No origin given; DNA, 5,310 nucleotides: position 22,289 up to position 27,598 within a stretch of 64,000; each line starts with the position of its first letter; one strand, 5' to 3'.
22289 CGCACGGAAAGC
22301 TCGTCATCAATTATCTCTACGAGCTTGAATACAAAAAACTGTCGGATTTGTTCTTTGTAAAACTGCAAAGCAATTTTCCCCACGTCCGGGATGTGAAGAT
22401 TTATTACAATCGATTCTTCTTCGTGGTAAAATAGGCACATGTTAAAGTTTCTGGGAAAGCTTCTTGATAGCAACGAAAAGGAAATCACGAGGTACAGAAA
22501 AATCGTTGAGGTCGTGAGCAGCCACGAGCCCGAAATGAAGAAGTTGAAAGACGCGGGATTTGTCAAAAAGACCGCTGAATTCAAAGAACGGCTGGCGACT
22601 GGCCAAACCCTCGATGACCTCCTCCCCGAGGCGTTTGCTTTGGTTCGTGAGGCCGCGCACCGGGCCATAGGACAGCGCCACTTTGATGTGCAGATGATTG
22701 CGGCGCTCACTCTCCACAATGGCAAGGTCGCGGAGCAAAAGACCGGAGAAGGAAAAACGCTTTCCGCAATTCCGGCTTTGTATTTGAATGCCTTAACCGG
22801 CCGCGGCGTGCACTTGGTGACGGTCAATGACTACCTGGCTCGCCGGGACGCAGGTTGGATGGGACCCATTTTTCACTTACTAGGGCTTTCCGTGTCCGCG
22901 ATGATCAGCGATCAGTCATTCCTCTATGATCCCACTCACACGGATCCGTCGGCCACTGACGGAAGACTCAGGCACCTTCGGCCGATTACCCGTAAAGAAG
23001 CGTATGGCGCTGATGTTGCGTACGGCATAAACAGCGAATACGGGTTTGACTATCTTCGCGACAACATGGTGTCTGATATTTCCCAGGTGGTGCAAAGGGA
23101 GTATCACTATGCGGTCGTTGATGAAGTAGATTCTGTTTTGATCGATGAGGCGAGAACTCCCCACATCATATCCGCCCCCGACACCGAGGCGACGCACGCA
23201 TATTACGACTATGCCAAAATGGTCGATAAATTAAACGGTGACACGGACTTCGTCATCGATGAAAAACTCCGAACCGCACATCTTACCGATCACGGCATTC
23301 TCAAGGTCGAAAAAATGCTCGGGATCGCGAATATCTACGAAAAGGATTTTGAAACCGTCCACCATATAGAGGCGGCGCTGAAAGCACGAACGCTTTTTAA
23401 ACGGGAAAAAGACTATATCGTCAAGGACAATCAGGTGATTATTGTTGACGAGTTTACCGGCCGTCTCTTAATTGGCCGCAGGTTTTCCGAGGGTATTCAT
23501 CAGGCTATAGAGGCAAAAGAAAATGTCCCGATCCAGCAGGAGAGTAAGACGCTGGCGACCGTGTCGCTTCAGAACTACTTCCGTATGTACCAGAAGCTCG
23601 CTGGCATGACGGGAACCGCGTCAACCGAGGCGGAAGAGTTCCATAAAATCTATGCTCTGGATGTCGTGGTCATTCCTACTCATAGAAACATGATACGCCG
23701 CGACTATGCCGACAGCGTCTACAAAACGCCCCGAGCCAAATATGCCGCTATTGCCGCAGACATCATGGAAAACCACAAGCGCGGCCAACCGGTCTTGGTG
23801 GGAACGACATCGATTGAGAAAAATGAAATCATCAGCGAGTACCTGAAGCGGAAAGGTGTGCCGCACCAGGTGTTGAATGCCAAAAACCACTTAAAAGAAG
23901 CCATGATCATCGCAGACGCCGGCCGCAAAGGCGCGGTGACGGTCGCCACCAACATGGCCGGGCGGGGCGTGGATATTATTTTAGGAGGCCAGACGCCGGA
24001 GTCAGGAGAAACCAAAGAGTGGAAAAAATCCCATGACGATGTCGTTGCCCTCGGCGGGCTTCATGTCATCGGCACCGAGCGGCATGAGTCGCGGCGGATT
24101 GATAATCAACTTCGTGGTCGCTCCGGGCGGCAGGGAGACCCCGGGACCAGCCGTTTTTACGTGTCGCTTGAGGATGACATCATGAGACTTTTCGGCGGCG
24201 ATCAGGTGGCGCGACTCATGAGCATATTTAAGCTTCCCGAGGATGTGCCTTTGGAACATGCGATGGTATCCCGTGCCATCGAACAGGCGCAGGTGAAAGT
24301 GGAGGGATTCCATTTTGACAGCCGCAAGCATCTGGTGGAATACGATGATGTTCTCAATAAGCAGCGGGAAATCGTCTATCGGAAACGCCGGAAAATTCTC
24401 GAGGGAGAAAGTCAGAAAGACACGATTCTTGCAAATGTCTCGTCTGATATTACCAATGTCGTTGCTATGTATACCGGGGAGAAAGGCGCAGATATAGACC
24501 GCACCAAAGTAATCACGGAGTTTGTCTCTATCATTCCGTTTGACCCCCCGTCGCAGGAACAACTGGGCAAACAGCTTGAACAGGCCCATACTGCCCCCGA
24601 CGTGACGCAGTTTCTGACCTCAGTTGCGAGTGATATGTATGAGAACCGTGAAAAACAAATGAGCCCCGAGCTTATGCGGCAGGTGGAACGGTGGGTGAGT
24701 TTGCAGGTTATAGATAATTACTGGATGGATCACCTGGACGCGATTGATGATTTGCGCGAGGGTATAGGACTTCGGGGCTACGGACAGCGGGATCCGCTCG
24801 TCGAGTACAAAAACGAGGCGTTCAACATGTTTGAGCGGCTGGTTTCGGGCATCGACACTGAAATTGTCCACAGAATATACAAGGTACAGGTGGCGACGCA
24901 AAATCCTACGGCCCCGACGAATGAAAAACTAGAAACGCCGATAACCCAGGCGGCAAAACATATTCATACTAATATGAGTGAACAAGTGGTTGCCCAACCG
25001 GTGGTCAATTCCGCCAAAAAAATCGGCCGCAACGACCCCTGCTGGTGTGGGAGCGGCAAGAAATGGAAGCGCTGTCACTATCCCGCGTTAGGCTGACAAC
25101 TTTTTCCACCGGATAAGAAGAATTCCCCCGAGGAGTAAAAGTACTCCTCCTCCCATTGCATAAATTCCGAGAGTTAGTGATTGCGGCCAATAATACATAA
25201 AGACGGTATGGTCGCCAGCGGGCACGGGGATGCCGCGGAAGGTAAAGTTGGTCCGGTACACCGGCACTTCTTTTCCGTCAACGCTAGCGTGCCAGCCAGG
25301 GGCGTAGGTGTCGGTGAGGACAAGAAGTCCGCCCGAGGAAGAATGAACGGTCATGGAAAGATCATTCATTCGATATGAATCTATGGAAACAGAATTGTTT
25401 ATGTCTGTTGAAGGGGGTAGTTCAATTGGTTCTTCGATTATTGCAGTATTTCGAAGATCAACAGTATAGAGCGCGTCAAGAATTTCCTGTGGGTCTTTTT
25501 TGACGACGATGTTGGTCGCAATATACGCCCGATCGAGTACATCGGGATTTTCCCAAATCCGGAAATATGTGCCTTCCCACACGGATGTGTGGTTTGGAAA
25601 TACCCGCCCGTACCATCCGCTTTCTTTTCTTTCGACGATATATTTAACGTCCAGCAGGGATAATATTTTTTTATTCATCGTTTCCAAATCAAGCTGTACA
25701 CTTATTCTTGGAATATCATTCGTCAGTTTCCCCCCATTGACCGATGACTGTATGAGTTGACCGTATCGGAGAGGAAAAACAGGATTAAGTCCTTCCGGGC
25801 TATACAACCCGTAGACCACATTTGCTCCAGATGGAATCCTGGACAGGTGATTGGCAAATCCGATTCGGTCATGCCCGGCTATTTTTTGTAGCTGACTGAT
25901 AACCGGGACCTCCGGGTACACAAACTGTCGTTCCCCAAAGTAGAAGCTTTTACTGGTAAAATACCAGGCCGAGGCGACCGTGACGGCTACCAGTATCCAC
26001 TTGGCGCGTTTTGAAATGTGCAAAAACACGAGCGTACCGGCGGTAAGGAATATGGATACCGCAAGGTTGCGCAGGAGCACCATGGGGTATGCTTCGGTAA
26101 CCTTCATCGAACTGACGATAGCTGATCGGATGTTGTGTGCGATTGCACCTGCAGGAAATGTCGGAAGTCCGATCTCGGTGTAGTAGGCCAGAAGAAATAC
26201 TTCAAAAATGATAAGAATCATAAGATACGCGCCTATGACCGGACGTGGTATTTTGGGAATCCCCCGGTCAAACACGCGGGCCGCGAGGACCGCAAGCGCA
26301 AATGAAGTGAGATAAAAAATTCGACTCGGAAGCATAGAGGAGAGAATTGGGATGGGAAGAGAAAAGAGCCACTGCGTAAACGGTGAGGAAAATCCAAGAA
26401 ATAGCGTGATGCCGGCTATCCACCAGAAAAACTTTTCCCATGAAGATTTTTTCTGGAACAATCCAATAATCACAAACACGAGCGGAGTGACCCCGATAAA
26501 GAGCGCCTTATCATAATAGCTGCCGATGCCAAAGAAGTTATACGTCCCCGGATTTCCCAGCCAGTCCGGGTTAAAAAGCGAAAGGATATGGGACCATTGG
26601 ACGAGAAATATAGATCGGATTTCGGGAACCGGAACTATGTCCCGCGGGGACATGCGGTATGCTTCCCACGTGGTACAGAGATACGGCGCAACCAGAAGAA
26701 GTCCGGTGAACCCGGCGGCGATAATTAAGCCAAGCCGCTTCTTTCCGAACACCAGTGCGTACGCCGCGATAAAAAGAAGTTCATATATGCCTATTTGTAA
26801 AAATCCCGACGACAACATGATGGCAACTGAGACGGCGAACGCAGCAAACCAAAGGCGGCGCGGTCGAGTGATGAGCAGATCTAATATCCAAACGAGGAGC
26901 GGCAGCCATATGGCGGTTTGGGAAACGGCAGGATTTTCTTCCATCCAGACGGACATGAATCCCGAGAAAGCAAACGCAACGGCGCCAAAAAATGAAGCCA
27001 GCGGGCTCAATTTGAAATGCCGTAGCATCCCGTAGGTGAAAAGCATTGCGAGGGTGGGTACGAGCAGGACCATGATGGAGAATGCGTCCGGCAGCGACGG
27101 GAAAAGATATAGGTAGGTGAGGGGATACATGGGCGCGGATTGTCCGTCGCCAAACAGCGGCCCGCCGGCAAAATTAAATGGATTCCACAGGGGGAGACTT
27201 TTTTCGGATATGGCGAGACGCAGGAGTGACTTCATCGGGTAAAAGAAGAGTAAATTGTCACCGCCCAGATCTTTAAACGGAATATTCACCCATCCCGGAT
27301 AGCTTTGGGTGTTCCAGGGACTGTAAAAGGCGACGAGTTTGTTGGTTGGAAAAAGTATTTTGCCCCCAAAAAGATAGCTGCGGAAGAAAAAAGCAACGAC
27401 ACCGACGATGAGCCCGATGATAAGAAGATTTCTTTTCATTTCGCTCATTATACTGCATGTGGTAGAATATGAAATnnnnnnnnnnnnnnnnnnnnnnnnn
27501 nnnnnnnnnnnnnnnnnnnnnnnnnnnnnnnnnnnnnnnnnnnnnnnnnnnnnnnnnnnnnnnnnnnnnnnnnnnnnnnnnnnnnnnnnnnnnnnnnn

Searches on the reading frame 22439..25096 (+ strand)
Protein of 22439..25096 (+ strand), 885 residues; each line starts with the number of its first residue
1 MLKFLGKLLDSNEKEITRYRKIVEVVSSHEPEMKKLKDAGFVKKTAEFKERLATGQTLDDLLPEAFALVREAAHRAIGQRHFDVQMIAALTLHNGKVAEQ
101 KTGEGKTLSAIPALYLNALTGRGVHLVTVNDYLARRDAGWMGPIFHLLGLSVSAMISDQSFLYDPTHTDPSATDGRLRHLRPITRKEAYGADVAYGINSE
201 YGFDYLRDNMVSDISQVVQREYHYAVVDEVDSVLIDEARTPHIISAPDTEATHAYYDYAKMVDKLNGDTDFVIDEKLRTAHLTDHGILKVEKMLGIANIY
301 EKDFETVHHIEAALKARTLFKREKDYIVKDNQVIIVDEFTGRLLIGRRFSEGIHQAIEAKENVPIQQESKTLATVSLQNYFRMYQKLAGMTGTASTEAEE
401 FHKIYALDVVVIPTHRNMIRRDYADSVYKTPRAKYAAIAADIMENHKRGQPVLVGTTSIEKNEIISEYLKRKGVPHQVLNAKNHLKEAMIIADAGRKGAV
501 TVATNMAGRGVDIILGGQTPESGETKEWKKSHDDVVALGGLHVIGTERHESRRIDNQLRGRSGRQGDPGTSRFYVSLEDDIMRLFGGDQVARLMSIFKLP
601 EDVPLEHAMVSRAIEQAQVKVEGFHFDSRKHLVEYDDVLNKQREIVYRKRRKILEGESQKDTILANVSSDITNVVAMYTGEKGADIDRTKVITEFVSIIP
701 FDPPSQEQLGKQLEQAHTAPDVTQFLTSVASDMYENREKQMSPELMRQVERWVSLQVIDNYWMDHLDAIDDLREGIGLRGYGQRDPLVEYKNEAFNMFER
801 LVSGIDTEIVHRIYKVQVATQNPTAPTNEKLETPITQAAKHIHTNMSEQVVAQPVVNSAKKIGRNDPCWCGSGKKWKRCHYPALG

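Call 10: search_protein_families(library=pfam, proteins=[window:22439-25096:+], max_evalue=0.001)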
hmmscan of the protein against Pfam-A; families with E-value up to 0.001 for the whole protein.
window:22439-25096:+ (885 aa): 6 families
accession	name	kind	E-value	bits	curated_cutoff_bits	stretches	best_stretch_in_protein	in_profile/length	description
PF07517.20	SecA_DEAD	-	5e-114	380.9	24.6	1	9-402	5-290/290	SecA DEAD-like domain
PF21090.3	P-loop_SecA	-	2.5e-82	275.9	27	1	418-602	2-205/205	SecA P-loop domain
PF07516.18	SecA_SW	-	7.4e-63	212.7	26.7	1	604-817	1-200/200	SecA Wing and Scaffold domain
PF01043.26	SecA_PP_bind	-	4e-37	127.6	23.5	1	251-358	2-110/110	SecA preprotein cross-linking domain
PF02810.21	SEC-C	-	2.5e-09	37.3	20.4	1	864-882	1-19/19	SEC-C motif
PF00271.37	Helicase_C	-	0.00071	20.2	23.5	0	441-513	8-81/110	Helicase conserved C-terminal domain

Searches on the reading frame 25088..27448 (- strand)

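Call 10: search_protein_families(library=pfam, proteins=[window:25088-27448:-], max_evalue=0.001)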
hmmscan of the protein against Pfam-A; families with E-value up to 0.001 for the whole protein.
window:25088-27448:- (786 aa): 1 family
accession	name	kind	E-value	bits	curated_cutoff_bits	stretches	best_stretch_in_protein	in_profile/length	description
PF09586.16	YfhO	-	3.9e-26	92.1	28.5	2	686-762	755-832/835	Bacterial membrane protein YfhO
